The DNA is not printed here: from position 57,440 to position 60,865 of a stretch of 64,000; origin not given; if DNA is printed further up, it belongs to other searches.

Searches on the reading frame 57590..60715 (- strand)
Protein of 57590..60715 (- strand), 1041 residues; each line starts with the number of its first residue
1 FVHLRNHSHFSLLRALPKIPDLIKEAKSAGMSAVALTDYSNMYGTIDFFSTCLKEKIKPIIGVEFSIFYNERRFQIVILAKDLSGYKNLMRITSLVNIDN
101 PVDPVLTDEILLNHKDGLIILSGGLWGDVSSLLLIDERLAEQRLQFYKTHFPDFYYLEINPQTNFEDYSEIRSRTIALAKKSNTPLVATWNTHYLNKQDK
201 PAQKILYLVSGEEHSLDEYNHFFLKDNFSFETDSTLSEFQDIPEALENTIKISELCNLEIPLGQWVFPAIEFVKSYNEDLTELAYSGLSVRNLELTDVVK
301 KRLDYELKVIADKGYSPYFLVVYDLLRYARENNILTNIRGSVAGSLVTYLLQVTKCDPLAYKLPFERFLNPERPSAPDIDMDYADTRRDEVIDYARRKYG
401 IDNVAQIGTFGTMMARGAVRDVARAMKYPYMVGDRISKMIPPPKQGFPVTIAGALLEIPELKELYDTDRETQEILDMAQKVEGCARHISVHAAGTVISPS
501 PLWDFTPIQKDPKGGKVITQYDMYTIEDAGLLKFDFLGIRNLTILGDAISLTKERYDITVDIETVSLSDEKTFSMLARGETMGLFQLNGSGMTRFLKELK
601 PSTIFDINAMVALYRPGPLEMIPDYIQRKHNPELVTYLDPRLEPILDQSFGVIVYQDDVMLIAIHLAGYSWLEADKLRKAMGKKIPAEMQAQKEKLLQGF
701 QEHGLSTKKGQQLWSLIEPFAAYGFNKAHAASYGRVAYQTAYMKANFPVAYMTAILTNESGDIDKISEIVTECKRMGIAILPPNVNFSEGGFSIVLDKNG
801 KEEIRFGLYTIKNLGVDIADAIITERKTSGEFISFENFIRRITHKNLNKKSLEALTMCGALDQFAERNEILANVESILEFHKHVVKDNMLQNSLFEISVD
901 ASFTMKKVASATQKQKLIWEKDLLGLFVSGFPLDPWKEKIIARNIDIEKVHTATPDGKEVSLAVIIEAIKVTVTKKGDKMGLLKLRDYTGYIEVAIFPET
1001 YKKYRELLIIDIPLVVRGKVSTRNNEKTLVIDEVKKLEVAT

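Call 90: search_protein_families(library=pfam, proteins=[window:57590-60715:-], max_evalue=0.00001)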
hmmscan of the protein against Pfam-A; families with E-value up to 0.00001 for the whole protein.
window:57590-60715:- (1041 aa): 5 families
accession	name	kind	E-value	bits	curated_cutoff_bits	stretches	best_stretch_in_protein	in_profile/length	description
PF07733.18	DNA_pol3_alpha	-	1.2e-90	304.1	23.9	1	280-538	3-260/260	Bacterial DNA polymerase III alpha NTPase domain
PF17657.6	DNA_pol3_finger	-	2.1e-54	183.8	22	1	541-704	1-166/166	Bacterial DNA polymerase III alpha subunit finger domain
PF02811.25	PHP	-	3.9e-37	128.5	26.4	1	3-161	1-163/164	PHP domain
PF14579.12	HHH_6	-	7.2e-24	84.3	25.6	1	777-867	1-87/90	Helix-hairpin-helix motif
PF01336.31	tRNA_anti-codon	-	4e-10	39.9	27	1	961-1037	2-75/75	OB-fold nucleic acid binding domain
